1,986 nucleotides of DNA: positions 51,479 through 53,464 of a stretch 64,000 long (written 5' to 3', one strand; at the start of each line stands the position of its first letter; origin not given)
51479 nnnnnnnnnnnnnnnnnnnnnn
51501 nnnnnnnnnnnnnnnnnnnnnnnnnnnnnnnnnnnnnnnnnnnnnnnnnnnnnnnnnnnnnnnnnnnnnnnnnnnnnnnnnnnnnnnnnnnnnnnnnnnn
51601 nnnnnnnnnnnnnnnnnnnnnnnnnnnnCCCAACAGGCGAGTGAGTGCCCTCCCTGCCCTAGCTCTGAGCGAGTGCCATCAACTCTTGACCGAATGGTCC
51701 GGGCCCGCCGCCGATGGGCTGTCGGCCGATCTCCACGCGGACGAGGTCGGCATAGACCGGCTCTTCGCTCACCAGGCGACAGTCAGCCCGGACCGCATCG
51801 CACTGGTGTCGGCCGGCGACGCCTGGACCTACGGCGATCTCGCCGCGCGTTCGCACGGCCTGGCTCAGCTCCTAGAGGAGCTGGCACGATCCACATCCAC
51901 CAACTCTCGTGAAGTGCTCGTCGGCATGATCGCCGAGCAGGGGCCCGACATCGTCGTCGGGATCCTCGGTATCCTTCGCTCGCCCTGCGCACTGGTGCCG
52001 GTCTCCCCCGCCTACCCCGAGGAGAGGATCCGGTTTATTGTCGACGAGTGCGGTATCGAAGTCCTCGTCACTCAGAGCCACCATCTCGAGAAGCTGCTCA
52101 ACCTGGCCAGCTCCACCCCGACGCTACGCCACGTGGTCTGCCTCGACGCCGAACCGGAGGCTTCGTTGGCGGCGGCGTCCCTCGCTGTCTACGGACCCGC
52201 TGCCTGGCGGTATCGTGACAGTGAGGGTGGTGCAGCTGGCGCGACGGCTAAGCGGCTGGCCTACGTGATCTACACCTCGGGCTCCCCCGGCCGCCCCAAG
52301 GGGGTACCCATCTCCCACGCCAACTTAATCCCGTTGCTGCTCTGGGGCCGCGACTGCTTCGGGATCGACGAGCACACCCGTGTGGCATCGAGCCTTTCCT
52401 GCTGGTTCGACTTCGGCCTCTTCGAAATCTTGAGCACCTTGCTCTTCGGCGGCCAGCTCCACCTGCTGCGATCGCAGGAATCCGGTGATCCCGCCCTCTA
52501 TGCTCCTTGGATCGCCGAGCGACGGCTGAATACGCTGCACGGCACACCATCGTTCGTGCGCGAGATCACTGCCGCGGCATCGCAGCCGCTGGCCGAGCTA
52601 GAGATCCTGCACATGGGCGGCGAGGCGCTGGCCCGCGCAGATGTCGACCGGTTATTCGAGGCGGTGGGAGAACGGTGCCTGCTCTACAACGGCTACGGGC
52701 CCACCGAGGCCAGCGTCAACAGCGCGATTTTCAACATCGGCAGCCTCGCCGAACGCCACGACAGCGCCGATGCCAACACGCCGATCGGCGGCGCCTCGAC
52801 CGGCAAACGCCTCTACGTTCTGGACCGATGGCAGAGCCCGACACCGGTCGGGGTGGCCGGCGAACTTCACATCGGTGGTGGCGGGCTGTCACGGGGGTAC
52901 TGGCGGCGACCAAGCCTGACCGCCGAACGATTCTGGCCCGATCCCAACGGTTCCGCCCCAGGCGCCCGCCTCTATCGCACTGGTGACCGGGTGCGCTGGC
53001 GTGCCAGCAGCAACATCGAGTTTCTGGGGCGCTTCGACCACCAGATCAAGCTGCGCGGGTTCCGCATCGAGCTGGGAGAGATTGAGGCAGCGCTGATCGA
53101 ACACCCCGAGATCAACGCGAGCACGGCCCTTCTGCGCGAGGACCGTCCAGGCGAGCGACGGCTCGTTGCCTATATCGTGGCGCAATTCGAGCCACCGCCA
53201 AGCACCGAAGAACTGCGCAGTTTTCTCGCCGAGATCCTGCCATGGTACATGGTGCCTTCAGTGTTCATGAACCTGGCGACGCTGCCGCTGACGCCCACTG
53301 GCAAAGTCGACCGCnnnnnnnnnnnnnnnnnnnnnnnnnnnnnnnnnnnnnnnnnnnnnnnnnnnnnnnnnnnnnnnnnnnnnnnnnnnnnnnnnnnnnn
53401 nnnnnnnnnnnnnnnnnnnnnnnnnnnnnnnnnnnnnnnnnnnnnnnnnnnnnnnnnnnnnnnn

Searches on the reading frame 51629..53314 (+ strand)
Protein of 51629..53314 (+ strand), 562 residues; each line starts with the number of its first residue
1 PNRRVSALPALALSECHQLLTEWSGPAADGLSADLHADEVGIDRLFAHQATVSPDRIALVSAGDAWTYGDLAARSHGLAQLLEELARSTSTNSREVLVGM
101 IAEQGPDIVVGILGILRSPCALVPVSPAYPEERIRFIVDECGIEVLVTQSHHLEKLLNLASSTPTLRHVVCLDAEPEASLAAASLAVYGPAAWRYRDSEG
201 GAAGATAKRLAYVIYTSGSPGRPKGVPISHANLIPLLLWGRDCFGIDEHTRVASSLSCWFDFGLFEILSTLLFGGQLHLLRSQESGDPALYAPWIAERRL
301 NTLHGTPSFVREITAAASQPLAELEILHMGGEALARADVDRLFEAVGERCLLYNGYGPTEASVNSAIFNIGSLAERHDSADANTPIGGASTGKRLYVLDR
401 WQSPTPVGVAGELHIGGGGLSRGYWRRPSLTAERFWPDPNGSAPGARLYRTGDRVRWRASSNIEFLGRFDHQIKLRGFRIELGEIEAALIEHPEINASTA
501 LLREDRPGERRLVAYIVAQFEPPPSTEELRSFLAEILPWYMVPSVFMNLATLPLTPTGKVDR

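Call 63: predict_structure(alignment_id=A1)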
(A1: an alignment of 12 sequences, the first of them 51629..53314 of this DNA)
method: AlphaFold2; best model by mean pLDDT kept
length: 562 residues; sequences in the alignment: 12
mean_pLDDT: 72.2   pTM: 0.73
mean pLDDT of the five models: 72.2, 71.0, 66.8, 64.9, 64.9
residues with pLDDT >= 90: 85; 70-90: 274; 50-70: 117; < 50: 86
segments of 3 or more residues with pLDDT < 50: 1-37, 218-223, 377-380, 418-451
pLDDT, mean of each block of 10 residues (from residue 1): 41 46 43 43 84 92 87 91 83 74 86 90 85 80 88 83 83 75 76 70 67 62 62 75 82 79 82 89 70 84 83 80 82 71 79 65 59 52 59 64 73 60 39 35 43 69 67 60 75 89 78 90 90 76 86 64 67
secondary structure, 60 per line:
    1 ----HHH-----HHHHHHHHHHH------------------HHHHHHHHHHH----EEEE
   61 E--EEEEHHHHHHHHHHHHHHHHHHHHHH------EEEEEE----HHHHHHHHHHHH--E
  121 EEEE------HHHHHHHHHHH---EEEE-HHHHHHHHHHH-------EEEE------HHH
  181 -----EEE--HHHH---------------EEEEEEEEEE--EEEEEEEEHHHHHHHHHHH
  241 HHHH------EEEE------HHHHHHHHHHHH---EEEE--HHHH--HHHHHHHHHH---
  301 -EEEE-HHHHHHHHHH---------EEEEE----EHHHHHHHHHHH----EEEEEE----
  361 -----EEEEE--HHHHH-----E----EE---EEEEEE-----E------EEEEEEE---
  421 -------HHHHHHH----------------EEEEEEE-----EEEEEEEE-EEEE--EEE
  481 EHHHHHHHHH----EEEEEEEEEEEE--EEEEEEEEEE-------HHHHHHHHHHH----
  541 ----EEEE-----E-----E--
elements in order: H13-23 H42-52 E57-61 E64-67 H68-89 E96-101 H106-117 E120-124 H131-141 E145-148 H150-160 E168-171 E186-188 H191-194 E210-219 E222-229 H230-244 E251-254 H261-272 E276-279 H282-285 H288-297 E302-305 H307-316 E326-330 H336-346 E351-356 E366-370 H373-377 E393-398 E411-417 H428-434 E451-457 E463-470 E472-475 E478-481 H482-490 E495-506 E509-518 H526-536 E545-548
